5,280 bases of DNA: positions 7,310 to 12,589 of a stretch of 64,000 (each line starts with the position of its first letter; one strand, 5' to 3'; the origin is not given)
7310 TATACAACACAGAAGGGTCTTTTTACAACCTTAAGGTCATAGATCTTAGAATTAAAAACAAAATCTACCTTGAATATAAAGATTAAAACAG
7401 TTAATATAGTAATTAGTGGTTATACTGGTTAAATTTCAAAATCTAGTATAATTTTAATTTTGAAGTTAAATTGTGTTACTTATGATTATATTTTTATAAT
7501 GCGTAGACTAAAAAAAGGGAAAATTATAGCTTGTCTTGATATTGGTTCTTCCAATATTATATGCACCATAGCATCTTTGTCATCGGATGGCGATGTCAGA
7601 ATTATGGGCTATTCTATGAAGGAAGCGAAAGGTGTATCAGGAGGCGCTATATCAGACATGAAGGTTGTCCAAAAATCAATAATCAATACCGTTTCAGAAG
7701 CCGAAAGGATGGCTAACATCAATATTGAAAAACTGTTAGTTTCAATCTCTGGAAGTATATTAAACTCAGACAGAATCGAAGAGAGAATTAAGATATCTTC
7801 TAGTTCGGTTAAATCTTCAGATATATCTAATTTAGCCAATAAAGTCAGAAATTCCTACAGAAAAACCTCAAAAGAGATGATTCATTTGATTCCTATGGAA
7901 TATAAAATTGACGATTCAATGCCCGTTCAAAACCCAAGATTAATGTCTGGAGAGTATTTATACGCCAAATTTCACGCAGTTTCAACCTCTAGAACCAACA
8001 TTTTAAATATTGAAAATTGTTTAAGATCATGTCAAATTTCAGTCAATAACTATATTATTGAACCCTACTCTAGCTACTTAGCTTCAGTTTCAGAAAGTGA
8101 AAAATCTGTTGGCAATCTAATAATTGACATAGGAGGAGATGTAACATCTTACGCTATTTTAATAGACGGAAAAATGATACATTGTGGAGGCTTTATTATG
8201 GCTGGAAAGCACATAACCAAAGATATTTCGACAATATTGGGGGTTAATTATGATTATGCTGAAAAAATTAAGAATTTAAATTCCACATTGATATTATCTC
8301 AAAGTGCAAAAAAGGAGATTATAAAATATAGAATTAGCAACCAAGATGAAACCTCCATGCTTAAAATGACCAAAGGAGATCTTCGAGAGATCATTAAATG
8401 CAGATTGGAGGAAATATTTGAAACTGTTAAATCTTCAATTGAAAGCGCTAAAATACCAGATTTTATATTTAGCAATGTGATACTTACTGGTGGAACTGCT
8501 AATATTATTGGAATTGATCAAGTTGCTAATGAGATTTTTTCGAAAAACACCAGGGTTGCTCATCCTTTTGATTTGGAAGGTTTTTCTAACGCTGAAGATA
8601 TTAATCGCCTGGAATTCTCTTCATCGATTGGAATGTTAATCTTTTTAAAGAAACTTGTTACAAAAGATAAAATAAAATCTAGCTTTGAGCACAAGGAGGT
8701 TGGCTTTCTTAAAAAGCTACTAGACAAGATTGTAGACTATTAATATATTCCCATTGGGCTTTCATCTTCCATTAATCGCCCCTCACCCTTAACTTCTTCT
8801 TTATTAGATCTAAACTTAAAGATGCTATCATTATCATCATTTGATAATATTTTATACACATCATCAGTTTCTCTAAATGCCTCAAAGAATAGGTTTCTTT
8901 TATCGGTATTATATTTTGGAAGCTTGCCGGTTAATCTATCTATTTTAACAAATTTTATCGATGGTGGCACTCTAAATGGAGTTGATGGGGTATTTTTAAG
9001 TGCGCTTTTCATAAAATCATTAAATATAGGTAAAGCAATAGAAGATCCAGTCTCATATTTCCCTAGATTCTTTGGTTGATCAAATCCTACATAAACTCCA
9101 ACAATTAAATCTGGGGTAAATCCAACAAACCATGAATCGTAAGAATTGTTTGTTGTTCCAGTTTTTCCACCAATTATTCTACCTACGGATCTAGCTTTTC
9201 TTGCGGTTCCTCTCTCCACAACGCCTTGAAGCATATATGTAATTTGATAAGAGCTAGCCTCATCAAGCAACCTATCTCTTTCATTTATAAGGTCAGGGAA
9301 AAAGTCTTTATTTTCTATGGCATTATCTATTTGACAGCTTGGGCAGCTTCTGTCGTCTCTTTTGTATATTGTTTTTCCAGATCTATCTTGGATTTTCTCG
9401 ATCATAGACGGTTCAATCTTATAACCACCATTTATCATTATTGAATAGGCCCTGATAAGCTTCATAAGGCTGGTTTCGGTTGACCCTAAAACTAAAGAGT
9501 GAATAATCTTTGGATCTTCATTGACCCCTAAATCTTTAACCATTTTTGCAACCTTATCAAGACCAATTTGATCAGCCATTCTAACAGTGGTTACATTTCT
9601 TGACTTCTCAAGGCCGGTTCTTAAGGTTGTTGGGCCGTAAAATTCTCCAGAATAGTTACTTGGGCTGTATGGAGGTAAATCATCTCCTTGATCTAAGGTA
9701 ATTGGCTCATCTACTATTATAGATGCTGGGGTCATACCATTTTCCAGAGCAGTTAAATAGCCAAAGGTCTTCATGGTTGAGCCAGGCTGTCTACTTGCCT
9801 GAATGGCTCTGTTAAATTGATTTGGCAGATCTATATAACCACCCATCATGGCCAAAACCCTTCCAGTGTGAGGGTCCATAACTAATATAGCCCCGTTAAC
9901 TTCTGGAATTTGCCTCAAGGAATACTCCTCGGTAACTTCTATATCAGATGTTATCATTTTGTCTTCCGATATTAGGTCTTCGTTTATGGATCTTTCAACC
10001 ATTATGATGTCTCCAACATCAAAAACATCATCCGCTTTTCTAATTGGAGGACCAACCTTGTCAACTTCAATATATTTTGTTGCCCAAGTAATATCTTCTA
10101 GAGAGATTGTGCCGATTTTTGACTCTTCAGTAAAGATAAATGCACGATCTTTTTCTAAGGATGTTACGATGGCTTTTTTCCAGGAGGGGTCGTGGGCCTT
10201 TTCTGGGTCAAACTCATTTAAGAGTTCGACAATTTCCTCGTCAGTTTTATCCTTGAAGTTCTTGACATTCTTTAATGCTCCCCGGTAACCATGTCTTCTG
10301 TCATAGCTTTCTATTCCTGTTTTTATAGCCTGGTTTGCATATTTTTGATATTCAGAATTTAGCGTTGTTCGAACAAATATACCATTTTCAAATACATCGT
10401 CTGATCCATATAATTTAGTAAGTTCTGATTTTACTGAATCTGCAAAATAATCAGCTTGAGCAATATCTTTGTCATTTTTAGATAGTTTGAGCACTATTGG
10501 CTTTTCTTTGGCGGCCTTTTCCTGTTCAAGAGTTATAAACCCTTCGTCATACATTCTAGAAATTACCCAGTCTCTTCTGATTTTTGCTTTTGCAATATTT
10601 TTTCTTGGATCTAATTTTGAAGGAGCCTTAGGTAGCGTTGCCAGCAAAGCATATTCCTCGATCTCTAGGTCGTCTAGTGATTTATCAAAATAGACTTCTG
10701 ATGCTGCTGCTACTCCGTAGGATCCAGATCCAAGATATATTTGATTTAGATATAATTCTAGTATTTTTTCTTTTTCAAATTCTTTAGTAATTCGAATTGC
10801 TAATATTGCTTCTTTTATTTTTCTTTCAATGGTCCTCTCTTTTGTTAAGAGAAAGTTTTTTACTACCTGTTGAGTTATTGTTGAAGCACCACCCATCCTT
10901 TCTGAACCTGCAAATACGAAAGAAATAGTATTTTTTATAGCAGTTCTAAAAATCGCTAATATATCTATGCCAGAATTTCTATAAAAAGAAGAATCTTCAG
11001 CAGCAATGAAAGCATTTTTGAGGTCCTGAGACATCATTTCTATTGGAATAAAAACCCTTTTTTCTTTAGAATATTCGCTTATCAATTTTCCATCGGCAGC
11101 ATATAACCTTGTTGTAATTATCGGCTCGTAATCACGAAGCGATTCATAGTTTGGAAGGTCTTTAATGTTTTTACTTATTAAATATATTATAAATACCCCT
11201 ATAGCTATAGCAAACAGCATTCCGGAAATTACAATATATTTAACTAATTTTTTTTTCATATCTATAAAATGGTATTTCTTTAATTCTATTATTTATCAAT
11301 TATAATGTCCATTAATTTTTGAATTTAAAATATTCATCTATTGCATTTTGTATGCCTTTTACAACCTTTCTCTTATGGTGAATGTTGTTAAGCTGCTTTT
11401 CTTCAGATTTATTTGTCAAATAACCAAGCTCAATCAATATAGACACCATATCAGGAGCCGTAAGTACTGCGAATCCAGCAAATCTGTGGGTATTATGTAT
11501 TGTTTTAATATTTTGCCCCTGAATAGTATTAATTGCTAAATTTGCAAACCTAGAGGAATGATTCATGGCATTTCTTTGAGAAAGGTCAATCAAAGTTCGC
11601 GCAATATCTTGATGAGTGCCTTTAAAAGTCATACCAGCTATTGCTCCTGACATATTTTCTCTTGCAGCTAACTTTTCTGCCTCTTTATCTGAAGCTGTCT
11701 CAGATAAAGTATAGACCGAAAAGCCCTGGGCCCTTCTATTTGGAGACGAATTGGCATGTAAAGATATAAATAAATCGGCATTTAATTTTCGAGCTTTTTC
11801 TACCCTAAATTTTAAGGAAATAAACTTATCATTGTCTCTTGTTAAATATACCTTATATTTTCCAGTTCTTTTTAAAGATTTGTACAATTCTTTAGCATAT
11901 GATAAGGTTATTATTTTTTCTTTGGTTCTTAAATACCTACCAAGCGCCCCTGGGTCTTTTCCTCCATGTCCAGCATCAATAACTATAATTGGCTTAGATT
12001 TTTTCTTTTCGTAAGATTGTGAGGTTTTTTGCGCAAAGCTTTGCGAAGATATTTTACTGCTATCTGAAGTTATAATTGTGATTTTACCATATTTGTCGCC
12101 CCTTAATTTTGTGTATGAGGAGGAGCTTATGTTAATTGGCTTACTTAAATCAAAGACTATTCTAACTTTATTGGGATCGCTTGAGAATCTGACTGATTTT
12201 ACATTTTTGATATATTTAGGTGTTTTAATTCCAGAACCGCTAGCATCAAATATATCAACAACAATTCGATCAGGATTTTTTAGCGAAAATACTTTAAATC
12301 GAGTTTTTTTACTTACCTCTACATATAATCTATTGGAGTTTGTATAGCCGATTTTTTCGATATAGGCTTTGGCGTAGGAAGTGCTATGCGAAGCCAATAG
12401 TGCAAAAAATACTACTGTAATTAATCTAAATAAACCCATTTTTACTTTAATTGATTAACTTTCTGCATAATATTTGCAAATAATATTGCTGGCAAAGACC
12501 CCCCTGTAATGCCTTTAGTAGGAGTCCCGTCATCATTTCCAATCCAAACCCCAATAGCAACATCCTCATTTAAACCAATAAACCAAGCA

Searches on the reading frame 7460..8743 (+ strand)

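Call 66: search_protein_families(library=pfam, proteins=[window:7460-8743:+], max_evalue=0.00001)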
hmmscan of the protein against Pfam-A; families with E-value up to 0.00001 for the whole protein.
window:7460-8743:+ (427 aa): 4 families
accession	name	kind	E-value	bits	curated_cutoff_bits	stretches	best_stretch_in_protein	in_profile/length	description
PF14450.12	FtsA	-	1.7e-22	80.5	31.8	1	221-391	2-127/127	Cell division protein FtsA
PF02491.25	SHS2_FTSA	-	1.2e-12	48.4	25.4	1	98-174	1-78/79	SHS2 domain inserted in FTSA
PF06723.19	MreB_Mbl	-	8.4e-12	45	27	1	214-367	142-304/327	MreB/Mbl protein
PF11104.14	PilM_2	-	5.5e-09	35.9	27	0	195-273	157-236/340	Type IV pilus assembly protein PilM;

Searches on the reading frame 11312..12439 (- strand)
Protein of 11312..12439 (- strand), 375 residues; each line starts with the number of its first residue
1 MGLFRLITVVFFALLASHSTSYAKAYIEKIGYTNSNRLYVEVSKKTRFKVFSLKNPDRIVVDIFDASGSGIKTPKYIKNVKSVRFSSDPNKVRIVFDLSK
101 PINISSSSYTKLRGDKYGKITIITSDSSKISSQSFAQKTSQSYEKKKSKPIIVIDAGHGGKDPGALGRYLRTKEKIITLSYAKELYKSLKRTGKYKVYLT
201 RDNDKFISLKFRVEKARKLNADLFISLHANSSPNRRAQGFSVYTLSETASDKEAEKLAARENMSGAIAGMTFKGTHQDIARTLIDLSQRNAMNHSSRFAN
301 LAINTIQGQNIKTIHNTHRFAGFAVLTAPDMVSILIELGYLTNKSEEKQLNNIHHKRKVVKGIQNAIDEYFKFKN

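Call 66: search_protein_families(library=pfam, proteins=[window:11312-12439:-], max_evalue=0.00001)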
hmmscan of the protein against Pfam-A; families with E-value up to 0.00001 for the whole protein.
window:11312-12439:- (375 aa): 2 families
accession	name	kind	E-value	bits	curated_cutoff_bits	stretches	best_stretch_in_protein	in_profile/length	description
PF01520.23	Amidase_3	-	2e-44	152.1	27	1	152-368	1-173/174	N-acetylmuramoyl-L-alanine amidase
PF11741.13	AMIN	-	1.1e-11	45.2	20.5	1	34-110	9-88/101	AMIN domain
